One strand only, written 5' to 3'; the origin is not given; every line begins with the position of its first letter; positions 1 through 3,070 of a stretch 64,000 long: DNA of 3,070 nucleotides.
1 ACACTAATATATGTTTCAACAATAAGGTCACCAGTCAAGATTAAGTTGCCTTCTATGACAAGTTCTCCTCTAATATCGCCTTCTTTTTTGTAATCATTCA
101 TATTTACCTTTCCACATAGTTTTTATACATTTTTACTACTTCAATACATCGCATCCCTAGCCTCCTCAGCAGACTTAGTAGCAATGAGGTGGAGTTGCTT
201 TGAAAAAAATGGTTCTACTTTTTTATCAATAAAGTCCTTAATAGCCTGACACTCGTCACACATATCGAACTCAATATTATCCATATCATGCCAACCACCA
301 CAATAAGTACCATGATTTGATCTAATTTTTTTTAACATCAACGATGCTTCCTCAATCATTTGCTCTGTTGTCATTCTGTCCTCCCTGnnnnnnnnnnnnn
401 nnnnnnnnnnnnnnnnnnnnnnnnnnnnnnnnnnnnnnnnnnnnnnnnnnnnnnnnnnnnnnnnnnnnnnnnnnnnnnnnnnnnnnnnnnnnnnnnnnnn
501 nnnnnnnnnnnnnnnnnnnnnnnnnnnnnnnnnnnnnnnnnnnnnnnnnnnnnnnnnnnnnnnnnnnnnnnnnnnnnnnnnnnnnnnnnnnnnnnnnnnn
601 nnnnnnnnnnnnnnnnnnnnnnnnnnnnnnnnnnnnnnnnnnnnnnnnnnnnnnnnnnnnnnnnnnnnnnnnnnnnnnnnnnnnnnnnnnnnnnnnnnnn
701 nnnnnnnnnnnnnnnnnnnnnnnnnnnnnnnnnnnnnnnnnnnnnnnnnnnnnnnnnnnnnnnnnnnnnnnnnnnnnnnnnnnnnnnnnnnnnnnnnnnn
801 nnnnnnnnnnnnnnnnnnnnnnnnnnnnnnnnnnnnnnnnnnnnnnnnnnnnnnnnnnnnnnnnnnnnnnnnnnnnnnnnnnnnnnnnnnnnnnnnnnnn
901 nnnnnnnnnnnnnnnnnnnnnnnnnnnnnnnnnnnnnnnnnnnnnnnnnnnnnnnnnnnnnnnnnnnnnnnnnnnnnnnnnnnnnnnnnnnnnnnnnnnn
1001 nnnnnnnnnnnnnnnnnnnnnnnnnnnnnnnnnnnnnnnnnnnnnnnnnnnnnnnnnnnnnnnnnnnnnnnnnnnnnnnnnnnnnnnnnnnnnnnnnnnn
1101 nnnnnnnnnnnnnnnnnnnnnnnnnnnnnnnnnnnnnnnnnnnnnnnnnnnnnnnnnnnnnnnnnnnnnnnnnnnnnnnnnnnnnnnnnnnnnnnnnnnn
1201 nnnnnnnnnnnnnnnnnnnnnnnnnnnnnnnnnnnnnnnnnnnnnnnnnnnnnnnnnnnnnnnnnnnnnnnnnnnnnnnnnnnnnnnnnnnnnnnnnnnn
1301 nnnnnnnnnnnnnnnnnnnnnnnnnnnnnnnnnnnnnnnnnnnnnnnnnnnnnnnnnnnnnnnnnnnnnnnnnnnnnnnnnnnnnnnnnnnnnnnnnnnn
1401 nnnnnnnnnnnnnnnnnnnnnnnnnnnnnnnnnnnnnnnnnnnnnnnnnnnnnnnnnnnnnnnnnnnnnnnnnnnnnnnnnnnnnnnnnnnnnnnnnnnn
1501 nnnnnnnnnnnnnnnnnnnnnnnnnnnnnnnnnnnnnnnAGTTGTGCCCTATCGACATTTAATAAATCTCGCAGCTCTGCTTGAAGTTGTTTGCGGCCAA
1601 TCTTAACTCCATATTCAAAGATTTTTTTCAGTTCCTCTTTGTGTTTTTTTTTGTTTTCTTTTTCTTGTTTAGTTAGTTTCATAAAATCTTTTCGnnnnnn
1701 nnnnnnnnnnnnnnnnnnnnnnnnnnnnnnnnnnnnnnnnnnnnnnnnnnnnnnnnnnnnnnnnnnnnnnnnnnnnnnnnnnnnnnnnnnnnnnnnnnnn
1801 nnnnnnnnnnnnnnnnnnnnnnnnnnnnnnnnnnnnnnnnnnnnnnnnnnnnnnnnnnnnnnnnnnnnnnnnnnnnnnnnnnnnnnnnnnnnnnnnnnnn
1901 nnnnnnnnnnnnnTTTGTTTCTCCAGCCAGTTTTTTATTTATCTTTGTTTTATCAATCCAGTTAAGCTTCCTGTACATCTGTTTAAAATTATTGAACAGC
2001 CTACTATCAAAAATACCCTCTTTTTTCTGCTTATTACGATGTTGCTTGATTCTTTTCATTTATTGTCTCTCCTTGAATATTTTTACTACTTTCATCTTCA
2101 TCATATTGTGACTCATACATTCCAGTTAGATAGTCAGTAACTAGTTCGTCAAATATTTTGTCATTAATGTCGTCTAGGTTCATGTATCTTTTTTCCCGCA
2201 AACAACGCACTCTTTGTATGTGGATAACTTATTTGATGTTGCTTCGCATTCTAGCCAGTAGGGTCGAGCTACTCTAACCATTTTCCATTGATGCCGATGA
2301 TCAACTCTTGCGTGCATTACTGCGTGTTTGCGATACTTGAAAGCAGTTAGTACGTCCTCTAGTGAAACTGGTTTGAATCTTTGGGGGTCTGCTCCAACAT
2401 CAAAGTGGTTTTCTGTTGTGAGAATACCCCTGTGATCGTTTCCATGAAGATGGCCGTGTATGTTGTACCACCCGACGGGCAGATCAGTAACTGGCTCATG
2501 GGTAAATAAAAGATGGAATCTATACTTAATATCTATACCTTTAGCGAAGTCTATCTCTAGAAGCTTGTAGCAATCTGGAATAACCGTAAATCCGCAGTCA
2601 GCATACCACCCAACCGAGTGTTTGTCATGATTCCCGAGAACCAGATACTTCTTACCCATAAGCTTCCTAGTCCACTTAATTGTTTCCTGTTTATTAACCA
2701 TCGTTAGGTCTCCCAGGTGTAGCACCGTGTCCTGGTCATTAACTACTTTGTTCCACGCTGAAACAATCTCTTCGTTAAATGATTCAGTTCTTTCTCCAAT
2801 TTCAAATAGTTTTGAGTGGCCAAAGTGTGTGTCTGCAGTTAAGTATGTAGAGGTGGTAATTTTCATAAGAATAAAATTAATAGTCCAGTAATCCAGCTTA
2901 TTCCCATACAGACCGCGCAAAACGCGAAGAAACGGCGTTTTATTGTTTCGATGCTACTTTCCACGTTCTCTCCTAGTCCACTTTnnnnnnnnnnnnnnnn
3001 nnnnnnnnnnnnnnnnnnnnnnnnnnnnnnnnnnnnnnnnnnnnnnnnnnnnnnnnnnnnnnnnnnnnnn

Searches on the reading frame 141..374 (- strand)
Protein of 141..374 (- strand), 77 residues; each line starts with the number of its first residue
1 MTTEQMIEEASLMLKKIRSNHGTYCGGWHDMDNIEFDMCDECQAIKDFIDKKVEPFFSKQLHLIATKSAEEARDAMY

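Call 49: search_protein_families(library=pfam, alignment_id=A3, max_evalue=0.001)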
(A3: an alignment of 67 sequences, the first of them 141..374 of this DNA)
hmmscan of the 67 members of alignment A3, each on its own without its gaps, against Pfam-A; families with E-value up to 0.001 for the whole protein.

A. member 1, window:141-374:- (77 aa): 0 families

B. families by the number of members that match (of 67 scanned): 28 families (the first 25 are shown)
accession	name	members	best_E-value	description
PF00535.33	Glycos_transf_2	4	1.1e-10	Glycosyl transferase family 2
PF08241.18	Methyltransf_11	2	6.1e-15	Methyltransferase domain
PF01844.29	HNH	2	3.4e-06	HNH endonuclease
PF01041.23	DegT_DnrJ_EryC1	1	1.3e-32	DegT/DnrJ/EryC1/StrS aminotransferase family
PF01145.31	Band_7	1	1.7e-29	SPFH domain / Band 7 family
PF00805.28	Pentapeptide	1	2.6e-24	Pentapeptide repeats (8 copies)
PF13385.13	Laminin_G_3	1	1.4e-18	Concanavalin A-like lectin/glucanases superfamily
PF13578.12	Methyltransf_24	1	2.2e-17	Methyltransferase domain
PF11171.13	DUF2958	1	6.3e-15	Protein of unknown function (DUF2958)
PF13524.12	Glyco_trans_1_2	1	1.6e-14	Glycosyl transferase-like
PF13649.12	Methyltransf_25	1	3.8e-14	Methyltransferase domain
PF00984.24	UDPG_MGDP_dh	1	8.9e-14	UDP-glucose/GDP-mannose dehydrogenase family, central domain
PF13489.12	Methyltransf_23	1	6.3e-13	Methyltransferase domain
PF00188.32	CAP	1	4.2e-12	Cysteine-rich secretory protein family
PF03721.20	UDPG_MGDP_dh_N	1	6.5e-12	UDP-glucose/GDP-mannose dehydrogenase family, NAD binding domain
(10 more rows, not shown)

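Call 50: search_protein_families(library=phrogs, alignment_id=A3, max_evalue=0.00001)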
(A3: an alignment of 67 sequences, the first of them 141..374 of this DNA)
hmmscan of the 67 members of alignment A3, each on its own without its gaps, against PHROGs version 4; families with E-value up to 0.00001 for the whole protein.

A. member 1, window:141-374:- (77 aa): 0 families

B. families by the number of members that match (of 67 scanned): 32 families (the first 25 are shown)
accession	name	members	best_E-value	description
phrog_1271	-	3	1.9e-20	HNH endonuclease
phrog_8446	-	3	4.1e-12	HNH endonuclease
phrog_119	-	3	2.7e-11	HNH endonuclease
phrog_200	-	1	8.7e-46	lipoprotein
phrog_9148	-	1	8.4e-31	UDP-glucose dehydrogenase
phrog_6186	-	1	4.7e-30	-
phrog_5795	-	1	5.8e-28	tail protein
phrog_7713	-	1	2.1e-24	-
phrog_2675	-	1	3.5e-21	DNA methyltransferase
phrog_31265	-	1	1.1e-20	-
phrog_923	-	1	1.7e-18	-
phrog_3139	-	1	1.1e-14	aminotransferase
phrog_5956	-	1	7.5e-13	HNH endonuclease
phrog_31567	-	1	1.4e-12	-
phrog_15350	-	1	3.4e-12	-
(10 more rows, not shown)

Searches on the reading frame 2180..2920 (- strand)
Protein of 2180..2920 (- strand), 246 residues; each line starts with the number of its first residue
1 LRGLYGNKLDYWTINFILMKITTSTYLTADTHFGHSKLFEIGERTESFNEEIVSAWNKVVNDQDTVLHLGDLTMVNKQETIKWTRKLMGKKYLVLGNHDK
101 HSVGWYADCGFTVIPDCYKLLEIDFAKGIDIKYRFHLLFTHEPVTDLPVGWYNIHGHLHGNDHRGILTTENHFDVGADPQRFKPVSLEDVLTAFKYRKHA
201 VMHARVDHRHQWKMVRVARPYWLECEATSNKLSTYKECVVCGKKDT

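Call 3: search_protein_families(library=pfam, proteins=[window:2180-2920:-], max_evalue=0.01)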
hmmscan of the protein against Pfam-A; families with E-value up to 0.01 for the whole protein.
window:2180-2920:- (246 aa): 0 families

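Call 4: search_protein_families(library=phrogs, proteins=[window:2180-2920:-], max_evalue=0.001)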
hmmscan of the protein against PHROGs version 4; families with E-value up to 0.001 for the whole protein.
window:2180-2920:- (246 aa): 2 families
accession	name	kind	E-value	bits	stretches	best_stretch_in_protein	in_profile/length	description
phrog_547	-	other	5.2e-38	131.5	1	20-214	26-221/245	phosphoesterase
phrog_1649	-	other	1.7e-05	24.6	1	22-102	35-107/308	metallo-phosphoesterase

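Call 9: search_protein_families(library=ncbifam, proteins=[window:2180-2920:-], max_evalue=0.01)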
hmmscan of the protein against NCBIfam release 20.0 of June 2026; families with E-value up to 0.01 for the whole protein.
window:2180-2920:- (246 aa): 2 families
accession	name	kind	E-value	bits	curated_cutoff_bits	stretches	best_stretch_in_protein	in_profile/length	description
TIGR04123.1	P_estr_lig_assc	hypoth_equivalog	0.0012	18.2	150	0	64-159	66-151/207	ligase-associated DNA damage response endonuclease PdeM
TIGR00040.1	yfcE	subfamily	0.0057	16.7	56.25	1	57-104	23-67/158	YfcE family phosphodiesterase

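Call 56: search_solved_structures(query=window:2180-2920:-, max_evalue=1, show_alignments=1)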
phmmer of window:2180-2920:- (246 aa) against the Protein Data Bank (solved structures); distinct sequences matched with E-value up to 1: 3.
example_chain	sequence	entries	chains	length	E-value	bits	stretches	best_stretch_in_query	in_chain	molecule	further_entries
1xm7_A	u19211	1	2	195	1.8e-10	43.8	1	25-123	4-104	hypothetical protein aq_1665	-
2dxl_A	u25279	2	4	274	0.44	13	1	29-101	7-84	Phosphohydrolase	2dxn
2zo9_B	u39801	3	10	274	0.44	13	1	29-101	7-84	Phosphohydrolase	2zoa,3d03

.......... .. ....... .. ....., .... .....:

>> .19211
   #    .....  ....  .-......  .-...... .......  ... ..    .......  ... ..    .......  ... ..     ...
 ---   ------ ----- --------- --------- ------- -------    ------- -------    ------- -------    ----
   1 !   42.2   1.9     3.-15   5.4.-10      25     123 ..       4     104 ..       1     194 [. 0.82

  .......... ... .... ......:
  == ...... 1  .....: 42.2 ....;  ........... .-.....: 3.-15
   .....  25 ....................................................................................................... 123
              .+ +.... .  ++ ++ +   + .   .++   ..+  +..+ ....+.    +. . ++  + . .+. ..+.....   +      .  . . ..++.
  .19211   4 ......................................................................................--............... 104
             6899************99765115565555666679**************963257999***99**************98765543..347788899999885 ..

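Call 57: search_dna_similar(query=window:2180-2920:-, collection=phages, mode=protein, max_rows=15)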
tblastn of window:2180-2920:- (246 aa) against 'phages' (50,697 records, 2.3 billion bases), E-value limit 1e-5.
Records with a match: 937; places in all: 968; records where one place covers at least 80% of the query: 43.
Best place of each record, by identity: <60% 937.
By first word of the organism name: Vibrio 354; Pseudomonas 161; Staphylococcus 119; Listeria 56; Bacillus 51; Rheinheimera 32; Enterococcus 32; Streptomyces 30; uncultured 14; Bacteriophage 9; and 29 more.
By host as written in the record: - 348; Pseudomonas aeruginosa 47; Listeria monocytogenes 45; Staphylococcus aureus 39; Rheinheimera sp. BAL341 32; Pseudomonas aeruginosa PAO1 25; Pseudomonas syringae pv. actinidiae 18; Staphylococcus carnosus TM300 15; and 169 more.
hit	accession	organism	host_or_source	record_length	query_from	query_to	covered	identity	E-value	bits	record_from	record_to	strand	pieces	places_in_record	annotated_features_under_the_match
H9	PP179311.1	Pseudomonas phage Pyxpy02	Pseudomonas syringae 19B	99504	5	226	90%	28.6%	1e-7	58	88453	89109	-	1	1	calcineurin-like phosphoesterase superfamily domain protein | hypothetical protein (x2)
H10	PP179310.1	Pseudomonas phage Pyxpy01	Pseudomonas syringae P1.01.01B03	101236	5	226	90%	28.6%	1e-7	58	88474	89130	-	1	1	calcineurin-like phosphoesterase superfamily domain protein | hypothetical protein (x2)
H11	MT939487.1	Erwinia phage pEa_SNUABM_47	Erwinia amylovora SNUABM_01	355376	8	237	93%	27.6%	3e-6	54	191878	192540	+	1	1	putative serine/threonine protein phosphatase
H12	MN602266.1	Bacteriophage DSS3_VP1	-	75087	2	211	85%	29.4%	2e-13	75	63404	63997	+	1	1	metallophophesterase | hypothetical protein | RNA ligase 2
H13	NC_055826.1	Bacteriophage DSS3_VP1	-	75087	2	211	85%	29.4%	2e-13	75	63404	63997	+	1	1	phosphoesterase | hypothetical protein | RNA ligase 2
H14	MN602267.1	Bacteriophage DSS3_PM1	-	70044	2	211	85%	28.9%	3e-13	74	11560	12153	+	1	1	metallophophesterase | hypothetical protein | RNA ligase 2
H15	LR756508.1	uncultured phage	metagenomic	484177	15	191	72%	34.2%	3e-16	83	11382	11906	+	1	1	record has no annotation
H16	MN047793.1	Xanthomonas phage Xoo-sp13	Xanthomonas oryzae pv. oryzae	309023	18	234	88%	27.5%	3e-10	66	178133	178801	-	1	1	phosphoesterase | hypothetical protein | FmdB family protein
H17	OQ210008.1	Pseudomonas phage JS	Pseudomonas aeruginosa Paer42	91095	24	239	88%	27.7%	6e-8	59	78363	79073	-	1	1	hypothetical protein (x2)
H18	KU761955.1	Pseudomonas phage phiMK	Pseudomonas aeruginosa PAO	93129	24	239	88%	27.6%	1e-8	61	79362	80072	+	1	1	hypothetical protein (x2) | promoter | terminator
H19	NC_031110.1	Pseudomonas phage phiMK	Pseudomonas aeruginosa PAO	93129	24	239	88%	27.6%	1e-8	61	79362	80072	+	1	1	phosphoesterase | hypothetical protein | promoter | terminator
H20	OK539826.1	Pseudomonas phage phipa10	Pseudomonas aeruginosa ZS-PA-35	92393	24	239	88%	27.6%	2e-8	60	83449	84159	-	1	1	hypothetical protein (x2)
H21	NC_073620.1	Pseudomonas phage phipa10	Pseudomonas aeruginosa ZS-PA-35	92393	24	239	88%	27.6%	2e-8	60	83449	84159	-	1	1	hypothetical protein (x2)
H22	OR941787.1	Pseudomonas phage PJNP029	Pseudomonas aeruginosa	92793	24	239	88%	27.6%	2e-8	60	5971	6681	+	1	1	hypothetical protein (x2)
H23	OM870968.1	Pseudomonas phage vB_Paer_Ps25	Pseudomonas aeruginosa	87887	24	239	88%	27.6%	2e-8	60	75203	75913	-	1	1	hypothetical protein (x2)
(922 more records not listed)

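Call 58: get_annotated_region(hit=H13, flank=3000)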
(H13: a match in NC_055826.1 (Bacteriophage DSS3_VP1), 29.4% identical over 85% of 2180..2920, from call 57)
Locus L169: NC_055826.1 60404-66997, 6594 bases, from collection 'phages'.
description: Bacteriophage DSS3_VP1, complete genome.
organism: Bacteriophage DSS3_VP1 (NCBI taxid 2664196)
taxonomy: Viruses; Duplodnaviria; Heunggongvirae; Uroviricota; Caudoviricetes; Naomviridae; Noahvirus; Noahvirus arc
host: -; source: -; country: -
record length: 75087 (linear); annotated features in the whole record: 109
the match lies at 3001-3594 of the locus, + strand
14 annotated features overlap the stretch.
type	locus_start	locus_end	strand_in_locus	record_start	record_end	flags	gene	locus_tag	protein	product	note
CDS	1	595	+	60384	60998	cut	-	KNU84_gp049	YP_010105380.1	hypothetical protein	-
CDS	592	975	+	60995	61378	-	-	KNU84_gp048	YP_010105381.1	hypothetical protein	-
CDS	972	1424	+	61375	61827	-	-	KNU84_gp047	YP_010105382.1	hypothetical protein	-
CDS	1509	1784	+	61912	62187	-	-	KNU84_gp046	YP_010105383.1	hypothetical protein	-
CDS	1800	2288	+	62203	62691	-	-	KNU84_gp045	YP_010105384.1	hypothetical protein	-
CDS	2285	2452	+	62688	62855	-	-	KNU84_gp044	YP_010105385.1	hypothetical protein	-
CDS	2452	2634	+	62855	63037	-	-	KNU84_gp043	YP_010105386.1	hypothetical protein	-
CDS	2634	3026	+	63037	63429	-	-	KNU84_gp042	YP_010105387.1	hypothetical protein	-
CDS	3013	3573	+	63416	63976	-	-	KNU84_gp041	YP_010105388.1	phosphoesterase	-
CDS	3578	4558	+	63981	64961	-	-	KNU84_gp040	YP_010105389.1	RNA ligase 2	-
CDS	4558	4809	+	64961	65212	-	-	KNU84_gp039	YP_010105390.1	hypothetical protein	-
CDS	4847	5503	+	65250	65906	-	-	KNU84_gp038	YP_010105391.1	hypothetical protein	-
CDS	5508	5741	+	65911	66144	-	-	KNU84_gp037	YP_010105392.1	hypothetical protein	-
CDS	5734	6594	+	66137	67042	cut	-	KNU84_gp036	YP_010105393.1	hypothetical protein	gp205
